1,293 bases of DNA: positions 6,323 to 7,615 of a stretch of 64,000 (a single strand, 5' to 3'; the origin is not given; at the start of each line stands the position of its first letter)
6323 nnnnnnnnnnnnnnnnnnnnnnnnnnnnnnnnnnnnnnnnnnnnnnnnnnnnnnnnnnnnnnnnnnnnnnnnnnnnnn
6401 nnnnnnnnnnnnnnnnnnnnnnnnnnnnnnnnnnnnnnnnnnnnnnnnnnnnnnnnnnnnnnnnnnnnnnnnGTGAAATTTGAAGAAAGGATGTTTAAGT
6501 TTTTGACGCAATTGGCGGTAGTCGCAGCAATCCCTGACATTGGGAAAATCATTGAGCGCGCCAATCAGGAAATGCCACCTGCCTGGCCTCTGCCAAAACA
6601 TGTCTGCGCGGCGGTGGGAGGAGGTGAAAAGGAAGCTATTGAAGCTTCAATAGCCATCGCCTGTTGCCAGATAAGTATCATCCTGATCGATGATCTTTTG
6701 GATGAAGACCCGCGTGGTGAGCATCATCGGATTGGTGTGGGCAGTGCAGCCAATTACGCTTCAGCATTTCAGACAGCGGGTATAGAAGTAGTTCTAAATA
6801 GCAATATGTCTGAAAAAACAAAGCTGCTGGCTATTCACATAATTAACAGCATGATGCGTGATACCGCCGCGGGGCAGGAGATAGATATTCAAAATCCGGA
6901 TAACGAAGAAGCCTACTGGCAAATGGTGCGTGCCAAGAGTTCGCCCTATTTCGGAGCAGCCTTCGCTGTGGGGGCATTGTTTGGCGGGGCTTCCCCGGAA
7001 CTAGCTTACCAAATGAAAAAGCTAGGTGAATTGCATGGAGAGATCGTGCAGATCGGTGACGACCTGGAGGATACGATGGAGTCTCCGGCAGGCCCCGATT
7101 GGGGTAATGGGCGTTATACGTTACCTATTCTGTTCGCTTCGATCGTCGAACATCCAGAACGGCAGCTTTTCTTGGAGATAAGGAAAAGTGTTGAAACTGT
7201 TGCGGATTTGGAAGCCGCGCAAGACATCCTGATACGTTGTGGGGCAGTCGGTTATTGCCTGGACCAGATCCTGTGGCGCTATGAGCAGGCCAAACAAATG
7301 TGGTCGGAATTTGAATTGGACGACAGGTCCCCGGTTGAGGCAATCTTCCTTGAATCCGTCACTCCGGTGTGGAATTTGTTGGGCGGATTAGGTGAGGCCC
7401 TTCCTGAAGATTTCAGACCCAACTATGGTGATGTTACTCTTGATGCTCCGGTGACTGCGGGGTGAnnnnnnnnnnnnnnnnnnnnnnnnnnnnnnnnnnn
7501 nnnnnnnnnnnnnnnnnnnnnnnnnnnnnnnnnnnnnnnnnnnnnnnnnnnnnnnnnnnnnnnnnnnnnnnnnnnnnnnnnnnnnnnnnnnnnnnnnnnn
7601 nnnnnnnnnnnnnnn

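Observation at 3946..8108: ComQXPA-like prenylated-peptide signalling module in a non-Bacillus-like context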

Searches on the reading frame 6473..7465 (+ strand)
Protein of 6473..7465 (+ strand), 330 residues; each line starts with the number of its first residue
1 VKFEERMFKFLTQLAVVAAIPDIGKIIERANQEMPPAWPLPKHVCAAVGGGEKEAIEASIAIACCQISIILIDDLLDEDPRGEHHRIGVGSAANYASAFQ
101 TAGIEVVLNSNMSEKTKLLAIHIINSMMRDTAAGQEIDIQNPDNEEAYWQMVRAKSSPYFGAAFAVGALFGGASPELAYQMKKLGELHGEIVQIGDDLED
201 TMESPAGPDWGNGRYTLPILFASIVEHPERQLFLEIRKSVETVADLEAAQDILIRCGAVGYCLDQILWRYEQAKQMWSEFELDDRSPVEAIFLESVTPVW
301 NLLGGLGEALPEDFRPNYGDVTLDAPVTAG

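Call 3: search_protein_families(library=pfam, proteins=[window:6473-7465:+], max_evalue=0.1)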
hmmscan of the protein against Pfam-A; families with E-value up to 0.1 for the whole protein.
window:6473-7465:+ (330 aa): 1 family
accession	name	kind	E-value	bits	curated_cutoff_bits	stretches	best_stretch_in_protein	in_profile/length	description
PF00348.22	polyprenyl_synt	-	1.7e-19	70.5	27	1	52-251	35-249/251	Polyprenyl synthetase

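Call 4: search_protein_families(library=ncbifam, proteins=[window:6473-7465:+], max_evalue=0.1)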
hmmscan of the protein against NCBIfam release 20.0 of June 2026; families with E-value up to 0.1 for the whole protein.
window:6473-7465:+ (330 aa): 13 families
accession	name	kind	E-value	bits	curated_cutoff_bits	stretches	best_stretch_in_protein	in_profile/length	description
NF041169.1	f2_encap_cargo4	exception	4.3e-19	68.9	450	1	45-283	62-315/334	family 2 encapsulin nanocompartment cargo protein polyprenyl transferase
NF040698.1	IdsA_Meth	equivalog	9.4e-17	61.2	468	1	43-281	52-308/328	short chain isoprenyl diphosphate synthase IdsA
NF042417.1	NPPPS_Mycobact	equivalog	4.3e-09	35.9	600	1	109-257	132-291/335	nonaprenyl/(2E,6E)-farnesyl/geranylgeranyl diphosphat synthase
NF008140.0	PRK10888.1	equivalog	1.4e-07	31.1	412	1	52-262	63-284/323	octaprenyl diphosphate synthase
NF041003.1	GGPP_syn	equivalog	2.3e-07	30.2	500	1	45-282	52-305/326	geranylgeranyl diphosphate synthase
NF045549.1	GGPPsyn_IdsB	equivalog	6.6e-07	28.7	475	1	45-220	77-266/346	geranylgeranyl diphosphate synthase IdsB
NF040627.1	GFPS_Meth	equivalog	2.7e-06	27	600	1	128-253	134-258/285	geranylfarnesyl diphosphate synthase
NF040789.2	gerfarn_diphsyn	equivalog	5.2e-06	25.9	560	1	50-201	79-239/345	geranylfarnesyl diphosphate synthase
NF040936.1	hexpp_archaea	equivalog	6.5e-05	22.4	400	1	46-204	54-208/275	hexaprenyl pyrophosphate synthase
NF045485.1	FPPsyn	subfamily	0.00019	20.7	275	1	47-253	51-276/288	farnesyl diphosphate synthase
TIGR02748.1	GerC3_HepT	equivalog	0.00023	20.4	456.55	1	141-262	154-280/319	heptaprenyl diphosphate synthase component II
NF045628.1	HxpDPsynlarge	equivalog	0.00092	18.3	500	1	148-227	154-239/311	hexaprenyl-diphosphate synthase large subunit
TIGR02749.1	prenyl_cyano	equivalog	0.018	14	383.2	1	162-259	180-280/322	solanesyl diphosphate synthase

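Call 6: find_homologous_proteins(query=window:6473-7465:+, max_evalue=0.001)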
Query window:6473-7465:+ (330 aa): 224 proteins with E <= 0.001 among 6355 candidates; the best 120 are listed.
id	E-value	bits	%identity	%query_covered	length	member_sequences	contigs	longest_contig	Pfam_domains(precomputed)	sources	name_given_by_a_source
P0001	5.0e-220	747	100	100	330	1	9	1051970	PF00348.23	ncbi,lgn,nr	ncbi:MAG: hypothetical protein DWQ07_22660 [Chloroflexi bacterium]|nr:MAG: hypothetical protein DWQ0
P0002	7.4e-154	530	72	98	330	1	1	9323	PF00348.23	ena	-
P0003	2.8e-151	521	72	98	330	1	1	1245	PF00348.23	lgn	-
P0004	1.8e-92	328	48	95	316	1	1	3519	PF00348.23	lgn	-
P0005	3.1e-91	324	49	96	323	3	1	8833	PF00348.23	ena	-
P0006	4.9e-91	323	51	93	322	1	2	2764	PF00348.23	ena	-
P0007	1.8e-90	321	49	95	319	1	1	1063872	PF00348.23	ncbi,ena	-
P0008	8.8e-90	319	50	95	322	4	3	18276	PF00348.23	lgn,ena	-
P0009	2.4e-89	318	50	95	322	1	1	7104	PF00348.23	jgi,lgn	-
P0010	2.7e-89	318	49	92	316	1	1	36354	PF00348.23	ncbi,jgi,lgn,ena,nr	ncbi:MAG: polyprenyl synthetase family protein [Anaerolineae bacterium]|nr:polyprenyl synthetase fam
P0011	2.1e-87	311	46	93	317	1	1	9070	PF00348.23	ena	-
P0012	3.9e-87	311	50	93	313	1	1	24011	PF00348.23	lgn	-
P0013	7.1e-87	310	48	93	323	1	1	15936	PF00348.23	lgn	-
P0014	1.0e-86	309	46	95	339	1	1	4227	PF00348.23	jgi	jgi:geranylgeranyl pyrophosphate synthase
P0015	3.2e-86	308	46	93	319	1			PF00348.23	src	-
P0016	2.1e-85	305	48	95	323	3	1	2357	PF00348.23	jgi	-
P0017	6.5e-85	303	46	93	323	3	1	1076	PF00348.23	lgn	-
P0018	8.3e-85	303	49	95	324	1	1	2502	PF00348.23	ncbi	ncbi:MAG: polyprenyl synthetase family protein [Ardenticatenaceae bacterium]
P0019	8.8e-85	303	46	93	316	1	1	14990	PF00348.23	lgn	-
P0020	1.1e-84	303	49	93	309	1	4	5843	PF00348.23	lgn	-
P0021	2.1e-84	302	51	81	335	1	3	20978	PF00348.23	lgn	-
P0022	2.6e-84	301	46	94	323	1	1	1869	PF00348.23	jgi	jgi:geranylgeranyl diphosphate synthase type I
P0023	7.2e-84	300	46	93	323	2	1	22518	PF00348.23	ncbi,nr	ncbi:MAG TPA: polyprenyl synthetase family protein [Anaerolineales bacterium]|nr:polyprenyl syntheta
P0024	2.1e-83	298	46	93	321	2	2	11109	PF00348.23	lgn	-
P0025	4.0e-83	297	47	92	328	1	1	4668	PF00348.23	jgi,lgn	jgi:geranylgeranyl pyrophosphate synthase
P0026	6.4e-83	297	47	86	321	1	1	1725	PF00348.23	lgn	-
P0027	7.2e-83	297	48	91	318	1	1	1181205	PF00348.23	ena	-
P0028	1.1e-82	296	43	95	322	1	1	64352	PF00348.23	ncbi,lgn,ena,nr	ncbi:MAG: hypothetical protein FVQ83_11075 [Chloroflexi bacterium]|nr:hypothetical protein [Chlorofl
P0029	1.2e-82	296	45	94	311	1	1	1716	PF00348.23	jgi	jgi:geranylgeranyl pyrophosphate synthase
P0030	1.7e-82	295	45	96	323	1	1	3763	PF00348.23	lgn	-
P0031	1.7e-82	295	45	96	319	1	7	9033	PF00348.23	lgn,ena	-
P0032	2.1e-82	295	46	94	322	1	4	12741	PF00348.23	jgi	jgi:geranylgeranyl pyrophosphate synthase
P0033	3.5e-82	294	44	93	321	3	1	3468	PF00348.23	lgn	-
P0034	6.6e-82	293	48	85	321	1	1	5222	PF00348.23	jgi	jgi:geranylgeranyl pyrophosphate synthase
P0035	1.2e-81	293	45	94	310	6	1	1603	PF00348.23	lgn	-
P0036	2.4e-81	291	45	93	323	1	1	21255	PF00348.23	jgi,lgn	-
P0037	2.6e-81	291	47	94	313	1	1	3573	PF00348.23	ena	-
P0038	2.7e-81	291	47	94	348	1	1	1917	PF00348.23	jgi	jgi:geranylgeranyl diphosphate synthase type I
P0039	3.9e-81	291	48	85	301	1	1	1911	PF00348.23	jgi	jgi:geranylgeranyl pyrophosphate synthase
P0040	4.1e-81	291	45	93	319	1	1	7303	PF00348.23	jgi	jgi:geranylgeranyl pyrophosphate synthase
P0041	9.4e-81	290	47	93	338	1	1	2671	PF00348.23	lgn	-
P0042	2.0e-80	288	46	88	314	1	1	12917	PF00348.23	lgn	-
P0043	2.1e-80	288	44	95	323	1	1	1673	PF00348.23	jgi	-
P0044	2.2e-80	288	47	85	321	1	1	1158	PF00348.23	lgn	-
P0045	3.9e-80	288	47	85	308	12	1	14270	PF00348.23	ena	-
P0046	5.8e-80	287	48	90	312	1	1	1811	PF00348.23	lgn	-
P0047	7.4e-80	287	45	93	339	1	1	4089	PF00348.23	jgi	jgi:geranylgeranyl pyrophosphate synthase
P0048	1.1e-79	286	44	95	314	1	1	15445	PF00348.23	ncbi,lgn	-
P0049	1.5e-79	286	46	93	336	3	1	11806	PF00348.23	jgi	-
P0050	2.5e-79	285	42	96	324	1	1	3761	PF00348.23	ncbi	-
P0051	2.6e-79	285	45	92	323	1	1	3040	PF00348.23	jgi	-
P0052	3.2e-79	285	45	85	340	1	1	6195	PF00348.23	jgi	jgi:geranylgeranyl pyrophosphate synthase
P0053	3.4e-79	284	43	93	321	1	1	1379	PF00348.23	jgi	-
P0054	4.1e-79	284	45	94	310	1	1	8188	PF00348.23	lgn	-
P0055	8.6e-79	283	46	89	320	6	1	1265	PF00348.23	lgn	-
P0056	1.2e-78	283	44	96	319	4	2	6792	PF00348.23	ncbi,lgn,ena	-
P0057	1.8e-78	282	44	95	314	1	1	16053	PF00348.23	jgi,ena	-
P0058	1.8e-78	282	46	85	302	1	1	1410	PF00348.23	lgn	-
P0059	4.1e-78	281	44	95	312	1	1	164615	PF00348.23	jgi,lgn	jgi:geranylgeranyl pyrophosphate synthase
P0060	6.8e-78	280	43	97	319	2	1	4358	PF00348.23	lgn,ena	-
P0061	8.5e-78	280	44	95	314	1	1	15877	PF00348.23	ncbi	-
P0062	8.5e-78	280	43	95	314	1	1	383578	PF00348.23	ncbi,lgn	-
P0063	1.1e-77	280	47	83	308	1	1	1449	PF00348.23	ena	-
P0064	1.8e-77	279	45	93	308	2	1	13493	PF00348.23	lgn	-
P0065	1.9e-77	279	44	90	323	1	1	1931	PF00348.23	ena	-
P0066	2.2e-77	278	43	93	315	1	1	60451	PF00348.23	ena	-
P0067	2.9e-77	278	44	89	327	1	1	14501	PF00348.23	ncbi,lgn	-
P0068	3.3e-77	278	45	95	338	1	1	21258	PF00348.23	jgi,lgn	-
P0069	4.5e-77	277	46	88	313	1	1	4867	PF00348.23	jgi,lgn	jgi:geranylgeranyl pyrophosphate synthase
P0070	4.6e-77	277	42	93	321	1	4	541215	PF00348.23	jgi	jgi:geranylgeranyl pyrophosphate synthase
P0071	6.5e-77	277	46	87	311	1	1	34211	PF00348.23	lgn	-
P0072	7.6e-77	277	43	91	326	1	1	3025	PF00348.23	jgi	jgi:geranylgeranyl pyrophosphate synthase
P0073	9.5e-77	276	46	88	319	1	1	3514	PF00348.23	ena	-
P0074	2.1e-76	275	46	86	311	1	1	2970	PF00348.23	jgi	-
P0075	2.3e-76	275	42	96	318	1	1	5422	PF00348.23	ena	-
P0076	3.3e-76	275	45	87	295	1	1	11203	PF00348.23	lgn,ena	-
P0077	4.3e-76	274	44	92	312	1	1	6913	PF00348.23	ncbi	-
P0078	4.7e-76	274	47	85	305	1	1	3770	PF00348.23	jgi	jgi:octaprenyl-diphosphate synthase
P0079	1.8e-75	272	43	89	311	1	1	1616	PF00348.23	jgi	jgi:octaprenyl-diphosphate synthase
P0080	2.2e-75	272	42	98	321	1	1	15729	PF00348.23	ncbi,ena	-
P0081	2.7e-75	272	44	94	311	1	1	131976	PF00348.23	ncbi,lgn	ncbi:MAG: polyprenyl synthetase family protein [Anaerolineales bacterium]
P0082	3.0e-75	271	42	93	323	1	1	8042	PF00348.23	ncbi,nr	ncbi:MAG TPA: polyprenyl synthetase family protein [Anaerolineales bacterium]|nr:polyprenyl syntheta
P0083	3.7e-75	271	46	87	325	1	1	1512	PF00348.23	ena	-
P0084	5.4e-75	271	44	92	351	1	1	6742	PF00348.23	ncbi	ncbi:MAG: polyprenyl synthetase family protein [Anaerolineales bacterium]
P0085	7.1e-75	270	42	94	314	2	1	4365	PF00348.23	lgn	-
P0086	7.4e-75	270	44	90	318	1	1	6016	PF00348.23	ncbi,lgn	-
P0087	9.3e-75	270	46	84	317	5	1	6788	PF00348.23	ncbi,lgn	-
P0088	9.5e-75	270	45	88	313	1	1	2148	PF00348.23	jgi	jgi:geranylgeranyl pyrophosphate synthase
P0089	1.8e-74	269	44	88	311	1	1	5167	PF00348.23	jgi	jgi:geranylgeranyl pyrophosphate synthase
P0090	2.4e-74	268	43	93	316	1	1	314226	PF00348.23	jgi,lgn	jgi:geranylgeranyl pyrophosphate synthase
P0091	2.8e-74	268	45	88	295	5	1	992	PF00348.23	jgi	jgi:geranylgeranyl diphosphate synthase type I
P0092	4.2e-74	268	44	91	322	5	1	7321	PF00348.23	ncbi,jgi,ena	ncbi:MAG TPA: polyprenyl synthetase family protein [Anaerolineales bacterium]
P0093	5.2e-74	267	43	88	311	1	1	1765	PF00348.23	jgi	jgi:geranylgeranyl diphosphate synthase type I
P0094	1.8e-73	266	43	92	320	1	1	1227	PF00348.23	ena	-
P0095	3.8e-73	265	47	84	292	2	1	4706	PF00348.23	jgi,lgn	jgi:geranylgeranyl pyrophosphate synthase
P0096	4.8e-73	264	42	95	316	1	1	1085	PF00348.23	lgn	-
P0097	4.8e-73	264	43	94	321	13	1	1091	PF00348.23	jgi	-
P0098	5.1e-73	264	40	94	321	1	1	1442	PF00348.23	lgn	-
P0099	5.8e-73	264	45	87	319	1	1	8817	PF00348.23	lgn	-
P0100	8.7e-73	263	41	96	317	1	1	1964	PF00348.23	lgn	-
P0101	9.2e-73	263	42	93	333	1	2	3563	PF00348.23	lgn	-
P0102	1.1e-72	263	43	93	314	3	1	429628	PF00348.23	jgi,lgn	jgi:geranylgeranyl diphosphate synthase type I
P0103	5.9e-72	261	42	92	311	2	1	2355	PF00348.23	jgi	-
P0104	6.9e-72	260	43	90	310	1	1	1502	PF00348.23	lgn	-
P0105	9.0e-72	260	42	89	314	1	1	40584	PF00348.23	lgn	-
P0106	1.0e-71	260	44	89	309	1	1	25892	PF00348.23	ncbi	-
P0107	1.2e-71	260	41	94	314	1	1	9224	PF00348.23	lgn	-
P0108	1.5e-71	259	43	90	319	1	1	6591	PF00348.23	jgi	jgi:geranylgeranyl pyrophosphate synthase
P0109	1.6e-71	259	42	94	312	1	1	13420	PF00348.23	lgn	-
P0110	4.1e-71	258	43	92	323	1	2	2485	PF00348.23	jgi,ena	-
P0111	7.6e-71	257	44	90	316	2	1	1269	PF00348.23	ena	-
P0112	1.6e-70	256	41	95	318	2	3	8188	PF00348.23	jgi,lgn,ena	-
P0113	1.7e-70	256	46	84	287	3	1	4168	PF00348.23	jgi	-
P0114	3.1e-70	255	44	87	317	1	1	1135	PF00348.23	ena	-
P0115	4.6e-70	254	41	94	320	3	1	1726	PF00348.23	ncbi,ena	-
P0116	7.3e-70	254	49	76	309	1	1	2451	PF00348.23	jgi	jgi:geranylgeranyl diphosphate synthase type I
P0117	8.4e-70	254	44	93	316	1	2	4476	PF00348.23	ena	-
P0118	2.3e-69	252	41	90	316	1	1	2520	PF00348.23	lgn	-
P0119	2.3e-69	252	42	94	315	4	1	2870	PF00348.23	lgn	-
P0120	6.4e-69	251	42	88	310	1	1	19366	PF00348.23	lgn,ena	-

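Call 7: search_solved_structures(query=window:6473-7465:+, max_evalue=0.01)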
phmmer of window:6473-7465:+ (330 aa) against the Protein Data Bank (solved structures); distinct sequences matched with E-value up to 0.01: 51.
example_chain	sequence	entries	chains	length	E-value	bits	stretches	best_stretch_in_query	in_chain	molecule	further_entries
5jfq_A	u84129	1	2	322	2.9e-10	43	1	46-289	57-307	Geranylgeranyl Pyrophosphate Synthetase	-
3oyr_A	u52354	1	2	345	1.2e-09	41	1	39-284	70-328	Trans-isoprenyl diphosphate synthase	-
9imq_A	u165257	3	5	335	1.2e-08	37.8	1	122-249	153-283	Nonaprenyl diphosphate synthase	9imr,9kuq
3rmg_A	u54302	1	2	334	2.7e-08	36.6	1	46-225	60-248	Octaprenyl-diphosphate synthase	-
3lmd_A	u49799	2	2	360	8.3e-08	35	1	54-270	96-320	Geranylgeranyl pyrophosphate synthase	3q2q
1wy0_A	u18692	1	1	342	9.2e-08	34.8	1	46-236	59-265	geranylgeranyl pyrophosphate synthetase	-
9v4g_A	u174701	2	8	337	1.8e-07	33.9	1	37-243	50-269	prenyltransferase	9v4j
9ims_A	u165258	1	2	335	2.7e-07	33.3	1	123-249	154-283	Nonaprenyl diphosphate synthase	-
4jxy_A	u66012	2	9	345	4.2e-07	32.6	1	69-279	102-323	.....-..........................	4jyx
5ze6_A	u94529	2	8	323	6.2e-07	32.1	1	56-248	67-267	Octaprenyl diphosphate synthase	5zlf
3wjk_A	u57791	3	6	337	7e-07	31.9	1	56-247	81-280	Octaprenyl diphosphate synthase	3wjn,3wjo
3mzv_A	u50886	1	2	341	8.3e-07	31.7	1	53-259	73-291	Decaprenyl diphosphate synthase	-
9v4h_A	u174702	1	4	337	1.2e-06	31.1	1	37-243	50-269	prenyltransferase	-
9v4i_A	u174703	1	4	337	2.3e-06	30.2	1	37-243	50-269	prenyltransferase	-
3ipi_A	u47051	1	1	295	4.3e-06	29.3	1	50-226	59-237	Geranyltranstransferase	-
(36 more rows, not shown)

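Call 10: find_related_loci(query=A1, collection=genome_contigs, flank=8000)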
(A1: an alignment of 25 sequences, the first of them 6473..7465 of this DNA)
Query A1 (330 aa) in genome_contigs; peptide patterns used: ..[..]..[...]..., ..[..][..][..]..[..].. (x = any residue, [..] = any of these).
261 stretches matched a pattern; 183 encode a relative of the query (tblastn E <= 1e-3); the best 80 are kept; 80 distinct loci.
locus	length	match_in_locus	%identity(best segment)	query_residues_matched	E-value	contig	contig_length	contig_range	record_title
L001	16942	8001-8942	48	1-314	1e-98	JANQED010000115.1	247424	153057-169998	MAG: Anaerolineales bacterium isolate PL23a_bin.114 k99_5624142, whole genome shotgun sequence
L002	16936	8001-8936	49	1-312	9e-98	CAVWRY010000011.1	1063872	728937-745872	MAG: uncultured Chloroflexia bacterium isolate MFD01213.bin.1.46 genome assembly, contig: contig_7588, whole genome shot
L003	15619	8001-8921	48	1-307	6e-96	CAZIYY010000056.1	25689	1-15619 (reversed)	MAG TPA_asm: uncultured Anaerolinea sp. isolate SRP119689_co1_277 genome assembly, contig: NODE_2392_length_25689_cov_4.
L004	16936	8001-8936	47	1-312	7e-94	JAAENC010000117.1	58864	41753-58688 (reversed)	MAG: Chloroflexota bacterium isolate Bse_22 BseG_CONTIG254667, whole genome shotgun sequence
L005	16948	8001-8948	47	1-316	6e-94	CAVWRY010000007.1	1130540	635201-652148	MAG: uncultured Chloroflexia bacterium isolate MFD01213.bin.1.46 genome assembly, contig: contig_5209, whole genome shot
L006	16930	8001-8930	47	1-310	4e-93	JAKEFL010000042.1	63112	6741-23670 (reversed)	MAG: Anaerolineae bacterium isolate PMV_2.79 PMV_2.79.k101_253370, whole genome shotgun sequence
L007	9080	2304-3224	46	1-307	3e-91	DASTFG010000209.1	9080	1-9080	MAG TPA_asm: Anaerolineales bacterium isolate SMAG_U868 k141_1406366, whole genome shotgun sequence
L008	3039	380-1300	45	1-307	3e-91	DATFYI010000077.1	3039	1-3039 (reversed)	MAG TPA_asm: Anaerolineaceae bacterium isolate SMAG_U9539 k141_927141, whole genome shotgun sequence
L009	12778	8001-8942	44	1-314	1e-89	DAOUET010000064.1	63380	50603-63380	MAG TPA_asm: Anaerolineales bacterium isolate N7_331 k137_1641354, whole genome shotgun sequence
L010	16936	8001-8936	43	1-312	1e-88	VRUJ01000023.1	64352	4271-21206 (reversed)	MAG: Chloroflexota bacterium isolate MohnsGC08_bin188 NODE_23_length_64352_cov_53.864115, whole genome shotgun sequence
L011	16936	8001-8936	44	1-311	2e-87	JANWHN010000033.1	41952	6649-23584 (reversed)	MAG: Anaerolineales bacterium isolate CRAIB_MAG16 c_000000035632, whole genome shotgun sequence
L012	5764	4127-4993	51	26-314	4e-87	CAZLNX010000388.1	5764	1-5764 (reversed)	MAG TPA_asm: uncultured Anaerolineales bacterium isolate SRP077602_co5_33 genome assembly, contig: NODE_52077_length_576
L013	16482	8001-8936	45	1-312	4e-87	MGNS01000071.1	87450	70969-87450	MAG: Chloroflexi bacterium RBG_16_57_11 RBG_16_scaffold_2051, whole genome shotgun sequence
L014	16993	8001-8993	43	1-327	1e-85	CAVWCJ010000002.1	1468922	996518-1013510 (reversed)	MAG: uncultured Chloroflexia bacterium isolate MFD03726.bin.1.63 genome assembly, contig: contig_28820, whole genome sho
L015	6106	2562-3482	44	1-307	3e-85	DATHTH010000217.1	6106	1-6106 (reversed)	MAG TPA_asm: Anaerolineales bacterium isolate SMAG_U16072 k141_1409707, whole genome shotgun sequence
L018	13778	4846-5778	43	1-311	3e-84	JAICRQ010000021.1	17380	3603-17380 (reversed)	MAG: Anaerolineales bacterium isolate TY_ISSM_2_bin.28 k141_3666469_length_17380_cov_15.2371, whole genome shotgun seque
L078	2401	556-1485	39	5-314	3e-70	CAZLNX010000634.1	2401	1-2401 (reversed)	MAG TPA_asm: uncultured Anaerolineales bacterium isolate SRP077602_co5_33 genome assembly, contig: NODE_146820_length_24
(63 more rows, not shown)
